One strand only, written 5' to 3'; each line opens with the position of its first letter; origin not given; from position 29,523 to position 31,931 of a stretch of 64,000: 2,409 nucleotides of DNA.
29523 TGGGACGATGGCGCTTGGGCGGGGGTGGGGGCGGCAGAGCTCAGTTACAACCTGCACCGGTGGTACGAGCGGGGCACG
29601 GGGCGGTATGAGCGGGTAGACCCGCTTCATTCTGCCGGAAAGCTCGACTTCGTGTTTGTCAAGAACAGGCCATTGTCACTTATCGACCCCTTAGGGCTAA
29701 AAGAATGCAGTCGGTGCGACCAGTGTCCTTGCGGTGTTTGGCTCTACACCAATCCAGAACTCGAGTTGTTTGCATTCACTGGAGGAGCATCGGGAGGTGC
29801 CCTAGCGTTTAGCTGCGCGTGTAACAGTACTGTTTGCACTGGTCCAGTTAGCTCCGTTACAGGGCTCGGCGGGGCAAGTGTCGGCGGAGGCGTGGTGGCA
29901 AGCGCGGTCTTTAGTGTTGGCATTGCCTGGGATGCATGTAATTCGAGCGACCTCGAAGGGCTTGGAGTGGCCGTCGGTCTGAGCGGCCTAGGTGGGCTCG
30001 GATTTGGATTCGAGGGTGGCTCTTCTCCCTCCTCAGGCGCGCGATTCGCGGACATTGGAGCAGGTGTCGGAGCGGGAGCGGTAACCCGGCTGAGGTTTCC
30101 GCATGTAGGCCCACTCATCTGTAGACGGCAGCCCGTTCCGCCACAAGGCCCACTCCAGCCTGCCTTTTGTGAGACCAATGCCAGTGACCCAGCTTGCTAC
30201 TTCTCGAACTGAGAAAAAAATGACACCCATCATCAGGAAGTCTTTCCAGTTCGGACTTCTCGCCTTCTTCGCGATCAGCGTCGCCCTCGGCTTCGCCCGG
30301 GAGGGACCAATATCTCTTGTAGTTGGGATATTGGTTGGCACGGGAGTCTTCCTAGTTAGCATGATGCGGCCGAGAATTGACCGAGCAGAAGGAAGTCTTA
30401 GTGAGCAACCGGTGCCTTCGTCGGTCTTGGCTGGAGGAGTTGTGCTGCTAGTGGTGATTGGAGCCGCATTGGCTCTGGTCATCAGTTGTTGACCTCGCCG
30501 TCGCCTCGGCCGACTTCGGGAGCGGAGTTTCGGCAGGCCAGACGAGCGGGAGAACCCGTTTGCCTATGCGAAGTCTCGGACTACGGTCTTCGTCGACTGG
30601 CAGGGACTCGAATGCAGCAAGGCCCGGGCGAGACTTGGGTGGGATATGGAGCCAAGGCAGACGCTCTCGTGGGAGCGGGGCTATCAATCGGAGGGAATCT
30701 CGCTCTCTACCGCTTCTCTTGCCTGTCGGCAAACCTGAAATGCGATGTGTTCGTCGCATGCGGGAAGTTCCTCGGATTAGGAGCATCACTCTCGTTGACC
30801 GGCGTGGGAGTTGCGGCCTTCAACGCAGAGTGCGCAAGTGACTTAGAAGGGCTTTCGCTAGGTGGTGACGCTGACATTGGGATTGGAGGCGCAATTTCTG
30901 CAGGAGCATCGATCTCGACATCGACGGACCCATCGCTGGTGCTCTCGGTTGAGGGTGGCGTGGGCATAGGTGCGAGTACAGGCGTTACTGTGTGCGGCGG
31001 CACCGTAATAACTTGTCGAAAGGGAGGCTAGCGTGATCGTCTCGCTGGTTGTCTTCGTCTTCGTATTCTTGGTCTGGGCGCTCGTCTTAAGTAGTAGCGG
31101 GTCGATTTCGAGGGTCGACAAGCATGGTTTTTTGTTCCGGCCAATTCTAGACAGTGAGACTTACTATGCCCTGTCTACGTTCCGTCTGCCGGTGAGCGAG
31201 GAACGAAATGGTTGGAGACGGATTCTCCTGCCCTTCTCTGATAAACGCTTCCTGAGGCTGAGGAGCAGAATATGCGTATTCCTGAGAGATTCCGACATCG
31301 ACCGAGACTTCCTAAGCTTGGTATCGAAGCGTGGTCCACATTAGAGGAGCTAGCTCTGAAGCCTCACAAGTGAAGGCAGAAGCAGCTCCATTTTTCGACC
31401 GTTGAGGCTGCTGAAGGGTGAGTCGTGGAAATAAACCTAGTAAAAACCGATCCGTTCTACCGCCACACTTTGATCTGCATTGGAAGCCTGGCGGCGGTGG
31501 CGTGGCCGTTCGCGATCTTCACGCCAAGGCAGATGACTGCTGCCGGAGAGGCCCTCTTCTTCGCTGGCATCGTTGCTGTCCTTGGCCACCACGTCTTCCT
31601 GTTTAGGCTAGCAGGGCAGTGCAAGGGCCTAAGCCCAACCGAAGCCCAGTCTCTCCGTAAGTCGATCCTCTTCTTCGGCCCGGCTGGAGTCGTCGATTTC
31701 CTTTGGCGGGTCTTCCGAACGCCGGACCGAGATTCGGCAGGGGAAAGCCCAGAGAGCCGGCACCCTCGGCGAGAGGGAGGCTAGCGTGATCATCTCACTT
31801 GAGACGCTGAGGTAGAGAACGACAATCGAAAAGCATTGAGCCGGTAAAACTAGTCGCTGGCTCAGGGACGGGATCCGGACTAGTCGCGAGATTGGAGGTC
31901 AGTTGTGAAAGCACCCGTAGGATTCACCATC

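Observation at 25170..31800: Sec-secreted RHS polymorphic toxin with a novel glycine-zipper C-terminal toxin domain, a homologous orphan cassette, and three membrane immunity candidates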

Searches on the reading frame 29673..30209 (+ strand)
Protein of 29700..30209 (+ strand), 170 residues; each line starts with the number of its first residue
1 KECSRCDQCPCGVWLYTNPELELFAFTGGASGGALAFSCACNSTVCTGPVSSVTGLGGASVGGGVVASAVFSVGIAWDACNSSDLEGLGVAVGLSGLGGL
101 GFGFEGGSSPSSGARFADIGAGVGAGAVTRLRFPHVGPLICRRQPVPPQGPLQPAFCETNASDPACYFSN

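Call 7: search_protein_families(library=pfam, proteins=[window:29700-30209:+], max_evalue=10)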
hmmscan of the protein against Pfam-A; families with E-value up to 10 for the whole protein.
seq(170 aa): 0 families

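Call 9: find_homologous_proteins(query=window:29700-30209:+, max_evalue=0.01)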
Query seq(170 aa): 920 candidates shared short words with the query, none scored E <= 0.01.
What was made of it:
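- Tried and rejected: Word-indexed homologue search with the CTD alone found nothing (call 9).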

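Call 22: search_protein_representatives(alignment_id=A1)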
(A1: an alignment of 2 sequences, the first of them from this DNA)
Query: 2 sequences, 195 profile positions. Proteins with E-value up to 0.001 (for the whole library): 14; up to 1e-10: 4; up to 1e-30: 1. The best 14 are listed.
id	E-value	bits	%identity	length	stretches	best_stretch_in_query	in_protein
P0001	5.7e-47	176.4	-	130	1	32-168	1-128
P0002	4.3e-13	65.9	-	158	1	20-166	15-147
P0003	4.4e-13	65.9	-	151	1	32-167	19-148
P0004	8.3e-11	58.5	-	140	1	23-167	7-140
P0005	1.1e-10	58.1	-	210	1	20-167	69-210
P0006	9.7e-10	55.0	-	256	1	20-167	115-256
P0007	4.1e-09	52.9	-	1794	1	22-168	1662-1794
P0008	6.4e-09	52.3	-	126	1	34-166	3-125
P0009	4.0e-08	49.7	-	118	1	41-166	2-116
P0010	3.3e-07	46.7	-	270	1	21-166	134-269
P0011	5.4e-06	42.8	-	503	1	22-168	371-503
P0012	6.4e-05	39.2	-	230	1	20-168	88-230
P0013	9.9e-05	38.6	-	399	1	20-166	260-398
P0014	1.1e-04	38.5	-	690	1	14-168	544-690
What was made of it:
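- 29700..30128 (+): C-terminal toxin domain (aa 1511-1653): a new Gly/Cys-rich family, predicted to be a Vap-like 8-stranded β-barrel. 14 relatives among 1.84 billion representatives (call 22).
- Checked: A profile of both sequences retrieves one family (call 22).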

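Call 24: predict_structure(alignment_id=A1)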
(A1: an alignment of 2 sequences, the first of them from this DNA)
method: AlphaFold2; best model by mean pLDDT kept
length: 170 residues; sequences in the alignment: 2
mean_pLDDT: 35.9   pTM: 0.25
mean pLDDT of the five models: 35.9, 33.5, 31.4, 28.6, 28.4
residues with pLDDT >= 90: 0; 70-90: 0; 50-70: 2; < 50: 168
segments of 3 or more residues with pLDDT < 50: 1-149, 151-161, 163-170
pLDDT, mean of each block of 10 residues (from residue 1): 38 36 36 32 39 34 33 34 33 34 28 28 32 39 45 45 44
secondary structure, 60 per line:
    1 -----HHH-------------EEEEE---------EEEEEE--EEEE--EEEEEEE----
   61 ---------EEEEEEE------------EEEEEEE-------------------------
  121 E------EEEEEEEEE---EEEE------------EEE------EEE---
elements in order: E22-26 E36-41 E44-47 E50-56 E70-76 E89-95 E128-136 E140-143 E156-158 E165-167
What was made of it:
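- Tried and rejected: AF2 on only the CTD plus the orphan gave pLDDT 36 and was discarded (call 24).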

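Call 27: find_homologous_proteins(query=A3, max_evalue=0.001)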
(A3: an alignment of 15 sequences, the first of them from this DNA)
Query A3 (15 sequences) (179 aa, profile of the alignment): 3 proteins with E <= 0.001 among 8000 candidates.
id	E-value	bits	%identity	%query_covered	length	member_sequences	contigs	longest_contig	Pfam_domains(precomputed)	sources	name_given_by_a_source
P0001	1.3e-35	141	33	20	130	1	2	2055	-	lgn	-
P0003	7.5e-35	138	33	8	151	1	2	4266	-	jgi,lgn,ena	-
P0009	5.6e-34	135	43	13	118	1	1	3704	-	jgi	jgi:hypothetical protein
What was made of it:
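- Tried and rejected: With the family profile it returned only 3 proteins, because of the candidate cap (call 27).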

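Call 28: search_solved_structures(query=A3, max_evalue=10)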
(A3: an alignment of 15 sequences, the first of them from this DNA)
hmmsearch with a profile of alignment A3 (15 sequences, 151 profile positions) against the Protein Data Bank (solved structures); distinct sequences matched with E-value up to 10: 0.
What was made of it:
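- Closest known: Membrane-depolarising interbacterial toxins with small membrane immunity proteins. Different: The family profile has no sequence match in the PDB chain set at E<=10 (call 28).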

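Call 29: find_encoding_contigs(protein=P0001, flank=5000)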
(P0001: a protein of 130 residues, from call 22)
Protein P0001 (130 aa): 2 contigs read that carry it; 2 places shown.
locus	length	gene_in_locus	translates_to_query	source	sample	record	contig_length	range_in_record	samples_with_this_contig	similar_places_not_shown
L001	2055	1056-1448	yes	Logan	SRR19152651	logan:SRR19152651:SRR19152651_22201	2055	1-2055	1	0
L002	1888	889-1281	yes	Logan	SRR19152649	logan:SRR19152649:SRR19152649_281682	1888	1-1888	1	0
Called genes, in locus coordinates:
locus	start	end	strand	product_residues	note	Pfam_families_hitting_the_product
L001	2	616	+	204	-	?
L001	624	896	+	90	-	-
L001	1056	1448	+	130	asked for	-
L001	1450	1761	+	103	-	-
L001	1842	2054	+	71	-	?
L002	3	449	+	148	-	?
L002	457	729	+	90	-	-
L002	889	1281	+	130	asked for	-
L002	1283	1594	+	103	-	-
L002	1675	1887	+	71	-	?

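Call 30: find_encoding_contigs(protein=P0003, flank=5000)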
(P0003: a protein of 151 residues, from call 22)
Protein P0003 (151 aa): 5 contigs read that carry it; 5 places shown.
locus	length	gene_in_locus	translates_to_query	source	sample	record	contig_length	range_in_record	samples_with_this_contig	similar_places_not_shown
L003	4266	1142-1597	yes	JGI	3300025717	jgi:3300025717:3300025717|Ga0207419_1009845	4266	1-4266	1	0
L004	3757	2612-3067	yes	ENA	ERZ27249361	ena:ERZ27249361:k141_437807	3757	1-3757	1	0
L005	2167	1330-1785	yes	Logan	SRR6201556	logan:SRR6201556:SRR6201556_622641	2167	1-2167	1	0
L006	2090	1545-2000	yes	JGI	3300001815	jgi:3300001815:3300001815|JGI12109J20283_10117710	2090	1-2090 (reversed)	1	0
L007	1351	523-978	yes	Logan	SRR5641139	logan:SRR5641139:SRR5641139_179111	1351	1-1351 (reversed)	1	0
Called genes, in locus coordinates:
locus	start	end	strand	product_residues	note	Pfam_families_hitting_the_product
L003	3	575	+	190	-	?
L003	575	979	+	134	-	-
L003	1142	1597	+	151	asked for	-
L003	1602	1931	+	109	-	-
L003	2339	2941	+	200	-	-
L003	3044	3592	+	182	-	-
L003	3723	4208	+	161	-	-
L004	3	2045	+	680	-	?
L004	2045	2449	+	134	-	-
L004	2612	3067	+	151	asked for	-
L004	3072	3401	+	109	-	-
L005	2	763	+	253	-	?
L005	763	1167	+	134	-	-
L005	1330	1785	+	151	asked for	-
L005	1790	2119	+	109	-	-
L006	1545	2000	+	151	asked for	-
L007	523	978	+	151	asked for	-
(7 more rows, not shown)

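Call 31: find_encoding_contigs(protein=P0009, flank=5000)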
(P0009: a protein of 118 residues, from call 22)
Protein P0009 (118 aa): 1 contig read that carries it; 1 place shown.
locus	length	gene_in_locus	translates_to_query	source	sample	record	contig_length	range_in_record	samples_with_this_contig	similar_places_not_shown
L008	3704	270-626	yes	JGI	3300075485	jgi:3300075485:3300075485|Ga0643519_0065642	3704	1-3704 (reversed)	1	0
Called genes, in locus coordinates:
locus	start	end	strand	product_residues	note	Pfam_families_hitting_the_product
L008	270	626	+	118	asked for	-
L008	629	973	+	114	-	-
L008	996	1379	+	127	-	-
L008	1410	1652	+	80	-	PF21748:UPF0150, PF15919:HicB_lk_antitox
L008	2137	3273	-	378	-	PF01609:DDE_Tnp_1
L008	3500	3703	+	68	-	?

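Call 44: search_protein_families(library=pfam, alignment_id=A3, max_evalue=1)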
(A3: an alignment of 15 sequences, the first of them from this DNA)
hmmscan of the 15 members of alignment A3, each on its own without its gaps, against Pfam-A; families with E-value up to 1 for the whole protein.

A. member 1, seq(179 aa): 0 families

B. families by the number of members that match (of 15 scanned): 0 families

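Call 45: predict_structure(alignment_id=A3)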
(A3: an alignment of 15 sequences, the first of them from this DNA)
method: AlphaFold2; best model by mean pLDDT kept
length: 179 residues; sequences in the alignment: 15
mean_pLDDT: 76.9   pTM: 0.66
mean pLDDT of the five models: 76.9, 76.6, 76.5, 76.4, 71.3
residues with pLDDT >= 90: 47; 70-90: 82; 50-70: 31; < 50: 19
segments of 3 or more residues with pLDDT < 50: 1-12, 175-179
pLDDT, mean of each block of 10 residues (from residue 1): 44 67 92 84 92 89 66 78 89 79 81 88 90 80 87 71 52 51
secondary structure, 60 per line:
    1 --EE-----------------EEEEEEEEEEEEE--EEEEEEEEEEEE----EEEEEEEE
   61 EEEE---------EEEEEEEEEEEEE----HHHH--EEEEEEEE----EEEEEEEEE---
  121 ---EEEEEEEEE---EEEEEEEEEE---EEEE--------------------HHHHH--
elements in order: E22-34 E37-48 E53-64 E74-86 H91-94 E97-104 E109-117 E124-132 E136-145 E149-152 H173-177
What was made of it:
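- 29700..30128 (+): AF2 pLDDT 76.9 (call 45).
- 30129..30212 (+): 27-aa tail specific to this copy (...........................) plus the stop codon. Low pLDDT (call 45).
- On Vap family (PF05526, R_equi_Vir): AF2 pLDDT 76.9 with a 4 strands-helix-4 strands layout (call 45).
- On α-helical glycine-zipper membrane toxins (EsxX, TspA, CdzC/D type): All-β prediction (call 45).
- AF2 on the 15-sequence alignment gives pLDDT 76.9 and pTM 0.66, with five concordant models: 4 strands, a helix, then 4 strands (call 45). AF2 predicts only β-strands plus one 4-residue helix within the conserved domain (call 45).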

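Call 52: fold_search(model_id=the predicted structure, library=pdb)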
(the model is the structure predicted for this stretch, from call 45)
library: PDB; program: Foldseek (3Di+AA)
matches with E <= 10: 992; with E <= 0.001: 0
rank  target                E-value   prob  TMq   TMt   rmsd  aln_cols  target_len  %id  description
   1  1qj9                  7.0e-03  0.18  0.15  0.18  16.6       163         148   10  CRYSTAL STRUCTURE OF THE OUTER MEMBRANE PROTEIN OMPX FROM ESCHERICHIA COLI (released 1999-10-06)
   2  2m06_MODEL_1_A        7.4e-03  0.35  0.17  0.20  15.0       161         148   10  NMR structure of OmpX in phopspholipid nanodiscs (released 2012-12-12)
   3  7b1z_A                4.7e-02  0.77  0.29  0.39   7.2       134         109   12  Virulence-associated protein VapB from the intracellular pathogen Rhodococcus equi (released 2021-07-28)
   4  1p4t                  4.7e-02  0.18  0.19  0.21  15.2       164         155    9  Crystal structure of Neisserial surface protein A (NspA) (released 2003-07-22)
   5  2g3o_C                5.0e-02  0.21  0.21  0.18  14.9       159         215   12  The 2.1A crystal structure of copGFP (released 2006-08-15)
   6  9nh2_A                5.3e-02  0.16  0.18  0.16  15.2       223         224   12  In situ cryo-EM structure of porin III of the Legionella Dot/Icm T4SS machine (released 2025-09-17)
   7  3a8s_B                5.3e-02  0.15  0.19  0.17  16.5       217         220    7  Crystal structure analysis of the fluorescent protein KillerRed (released 2010-04-14)
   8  4cv7                  5.9e-02  0.84  0.29  0.42   7.4       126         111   14  Crystal structure of Rhodococcus equi VapB (released 2014-04-02)
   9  5aeo_B                6.2e-02  0.75  0.29  0.41   7.1       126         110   10  Virulence-associated protein VapG from the intracellular pathogen Rhodococcus equi (released 2015-03-25)
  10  3wck_A                6.9e-02  0.13  0.19  0.16  16.2       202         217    9  Crystal structure of monomeric photosensitizing fluorescent protein, Supernova (released 2013-10-02)
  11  8s0g_I                6.9e-02  0.13  0.18  0.15  17.2       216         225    6  Crystal structure of Renilla reniformis luciferase-GFP BRET complex (released 2025-09-03)
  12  3qrc_B                6.9e-02  0.08  0.13  0.15  16.4       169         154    9  The crystal structure of Ail, the attachment invasion locus protein of Yersinia pestis, in complex with the heparin an (released 2011-11-23)
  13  3u0k_B                7.3e-02  0.28  0.19  0.19  17.5       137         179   17  Crystal Structure of the genetically encoded calcium indicator RCaMP (released 2012-10-03)
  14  5aeo_A                7.7e-02  0.66  0.26  0.37   7.8       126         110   10  Virulence-associated protein VapG from the intracellular pathogen Rhodococcus equi (released 2015-03-25)
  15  3bdr                  7.7e-02  0.10  0.16  0.17  17.1       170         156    8  Crystal structure of fatty acid-binding protein-like Ycf58 from Thermosynecoccus elongatus. Northeast Structural Genomic (released 2007-11-27)
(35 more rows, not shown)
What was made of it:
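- On Vap family (PF05526, R_equi_Vir): Foldseek support is weak (call 52).
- Foldseek gives its highest probabilities (0.75-0.84) to VapB and VapG (VapD 0.41) (call 52). Foldseek E-values are all above 1e-3 and TM-scores are about 0.3-0.4 (call 52). The top Foldseek E-values go to OmpX (call 52).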

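Call 62: find_homologous_proteins(query=A5, max_evalue=0.001)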
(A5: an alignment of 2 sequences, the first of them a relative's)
Query A5 (2 sequences) (158 aa, profile of the alignment): 1 proteins with E <= 0.001 among 8000 candidates.
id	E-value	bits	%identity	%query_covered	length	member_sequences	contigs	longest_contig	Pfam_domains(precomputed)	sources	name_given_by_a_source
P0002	2.0e-83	297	100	100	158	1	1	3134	-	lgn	-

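Call 63: find_encoding_contigs(protein=P0002, flank=5000)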
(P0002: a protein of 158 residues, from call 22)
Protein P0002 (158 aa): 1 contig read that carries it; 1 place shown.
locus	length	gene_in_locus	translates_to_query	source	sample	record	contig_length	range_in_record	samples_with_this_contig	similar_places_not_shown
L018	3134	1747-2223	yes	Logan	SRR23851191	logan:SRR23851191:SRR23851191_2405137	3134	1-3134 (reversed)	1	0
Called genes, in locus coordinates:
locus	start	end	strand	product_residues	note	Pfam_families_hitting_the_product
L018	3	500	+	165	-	?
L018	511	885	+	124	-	-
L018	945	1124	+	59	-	-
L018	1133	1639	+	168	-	-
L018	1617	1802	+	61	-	-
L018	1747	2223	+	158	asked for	-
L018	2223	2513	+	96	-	-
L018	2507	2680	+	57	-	-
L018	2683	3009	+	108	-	-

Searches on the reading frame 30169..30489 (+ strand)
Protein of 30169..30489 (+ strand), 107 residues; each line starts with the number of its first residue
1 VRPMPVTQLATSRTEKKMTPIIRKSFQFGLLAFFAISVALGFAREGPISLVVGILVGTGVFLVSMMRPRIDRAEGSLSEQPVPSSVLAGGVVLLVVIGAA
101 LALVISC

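Call 3: search_protein_families(library=pfam, proteins=[window:30169-30489:+], max_evalue=0.01)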
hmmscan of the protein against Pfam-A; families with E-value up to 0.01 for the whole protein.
window:30169-30489:+ (107 aa): 0 families

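Call 7: search_protein_families(library=pfam, proteins=[window:30220-30489:+], max_evalue=10)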
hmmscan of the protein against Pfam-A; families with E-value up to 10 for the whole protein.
seq(90 aa): 6 families
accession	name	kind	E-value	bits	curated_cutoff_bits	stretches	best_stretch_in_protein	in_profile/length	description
PF02653.21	BPD_transp_2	-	0.0086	15.7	26.8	1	9-88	7-73/269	Branched-chain amino acid transport system / permease component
PF03208.24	PRA1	-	0.027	14.5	30.1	1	16-88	45-117/143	PRA1 family protein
PF09946.14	DUF2178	-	0.056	14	22.8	1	17-54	7-42/104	Predicted membrane protein (DUF2178)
PF11992.13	TgpA_N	-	0.09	12.2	30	1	10-86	105-177/333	TgpA N-terminal domain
PF14362.11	DUF4407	-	2.7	7.6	31.3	1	11-46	24-61/297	Domain of unknown function (DUF4407)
PF03739.19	LptF_LptG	-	6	6.2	27.9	1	13-49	283-320/353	Lipopolysaccharide export system permease LptF/LptG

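Call 8: search_protein_families(library=ncbifam, proteins=[window:30220-30489:+], max_evalue=0.1)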
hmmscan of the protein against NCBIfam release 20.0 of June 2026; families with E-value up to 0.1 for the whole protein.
seq(90 aa): 0 families

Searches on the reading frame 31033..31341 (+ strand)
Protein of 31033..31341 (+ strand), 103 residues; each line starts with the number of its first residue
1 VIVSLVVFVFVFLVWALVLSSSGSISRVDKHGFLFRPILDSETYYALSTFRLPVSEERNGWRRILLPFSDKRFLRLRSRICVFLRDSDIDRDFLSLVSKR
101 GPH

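Call 3: search_protein_families(library=pfam, proteins=[window:31033-31341:+], max_evalue=0.01)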
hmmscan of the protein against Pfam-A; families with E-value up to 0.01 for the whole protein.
window:31033-31341:+ (103 aa): 0 families

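Call 7: search_protein_families(library=pfam, proteins=[window:31033-31341:+], max_evalue=10)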
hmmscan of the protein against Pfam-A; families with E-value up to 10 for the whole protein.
window:31033-31341:+ (103 aa): 0 families

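Call 8: search_protein_families(library=ncbifam, proteins=[window:31033-31341:+], max_evalue=0.1)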
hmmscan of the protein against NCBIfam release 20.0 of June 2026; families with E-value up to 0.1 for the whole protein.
window:31033-31341:+ (103 aa): 0 families

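Call 43: search_protein_families(library=pfam, alignment_id=A4, max_evalue=1)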
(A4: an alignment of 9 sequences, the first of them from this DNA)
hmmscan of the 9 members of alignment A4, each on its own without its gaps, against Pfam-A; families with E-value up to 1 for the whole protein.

A. member 1, seq(103 aa): 0 families

B. families by the number of members that match (of 9 scanned): 3 families
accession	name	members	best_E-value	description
PF10756.15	bPH_6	2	0.00019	Bacterial PH domain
PF05868.16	Rotavirus_VP7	1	0.046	Rotavirus major outer capsid protein VP7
PF25521.1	HTH_TANC1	1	0.12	TANC1-like, winged helix-turn-helix domain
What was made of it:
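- On Bacterial PH domain (bPH_6), for o3: 2 of 9 o3-type proteins match at E 1.9e-4. o3 itself has no hit (call 43).
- Closest known: Bacterial PH-domain membrane proteins. Same: o3-type partners have an N-terminal TM followed by a domain of about 90 aa. 2 of 9 members match bPH_6 at E 1.9e-4 (call 43).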

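Call 81: search_solved_structures(query=A4, max_evalue=10)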
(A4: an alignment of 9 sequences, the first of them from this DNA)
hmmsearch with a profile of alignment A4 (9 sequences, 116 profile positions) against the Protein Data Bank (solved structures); distinct sequences matched with E-value up to 10: 10.
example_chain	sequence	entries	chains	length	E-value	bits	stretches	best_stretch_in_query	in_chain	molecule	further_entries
1jv2_A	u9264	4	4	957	1.8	12.1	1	20-81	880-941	INTEGRIN, ALPHA V | INTEGRIN ALPHA V | Integrin alpha-V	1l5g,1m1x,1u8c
6mk0_A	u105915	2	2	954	1.8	12.1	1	20-81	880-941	Integrin alpha-V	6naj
6avq_A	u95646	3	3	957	1.8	12.1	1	20-81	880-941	Integrin alpha-V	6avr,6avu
4g1m_A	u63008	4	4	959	1.8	12.1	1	20-81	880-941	Integrin alpha-V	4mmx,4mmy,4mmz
4o02_A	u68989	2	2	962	1.8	12.1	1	20-81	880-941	Integrin alpha-V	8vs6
6djp_A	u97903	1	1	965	1.8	12.1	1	20-81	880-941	Integrin alpha-v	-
3ije_A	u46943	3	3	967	1.8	12.1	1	20-81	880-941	Integrin alpha-V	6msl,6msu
4g1e_A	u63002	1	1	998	1.9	12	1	20-81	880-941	Integrin alpha-V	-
6uja_A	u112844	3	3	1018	3.5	11.2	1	20-81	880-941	Integrin alpha-V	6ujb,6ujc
8xei_A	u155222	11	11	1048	3.6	11.1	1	20-81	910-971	Integrin alpha-V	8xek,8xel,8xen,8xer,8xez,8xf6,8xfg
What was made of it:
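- Tried and rejected: PDB profile searches of the toxin family and the partner family were empty or uninformative (calls 28, 81).
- On Bacterial PH domain (bPH_6), for o3: The PDB profile search is uninformative (call 81).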

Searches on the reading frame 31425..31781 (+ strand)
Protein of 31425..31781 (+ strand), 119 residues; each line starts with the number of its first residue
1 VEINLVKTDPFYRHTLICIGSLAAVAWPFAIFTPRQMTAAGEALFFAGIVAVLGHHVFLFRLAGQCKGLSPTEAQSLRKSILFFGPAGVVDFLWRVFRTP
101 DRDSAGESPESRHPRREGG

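Call 3: search_protein_families(library=pfam, proteins=[window:31425-31781:+], max_evalue=0.01)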
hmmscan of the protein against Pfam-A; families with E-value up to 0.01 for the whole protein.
window:31425-31781:+ (119 aa): 0 families

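Call 7: search_protein_families(library=pfam, proteins=[window:31425-31781:+], max_evalue=10)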
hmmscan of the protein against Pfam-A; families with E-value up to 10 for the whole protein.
window:31425-31781:+ (119 aa): 0 families

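Call 8: search_protein_families(library=ncbifam, proteins=[window:31425-31781:+], max_evalue=0.1)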
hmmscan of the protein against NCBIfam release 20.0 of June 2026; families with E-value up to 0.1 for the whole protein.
window:31425-31781:+ (119 aa): 0 families
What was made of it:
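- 31425..31784 (+): o4: 119-aa ORF with 2-3 hydrophobic segments. Status is doubtful: an orphan immunity remnant or a non-functional ORF. No family hit (calls 3, 7, 8).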
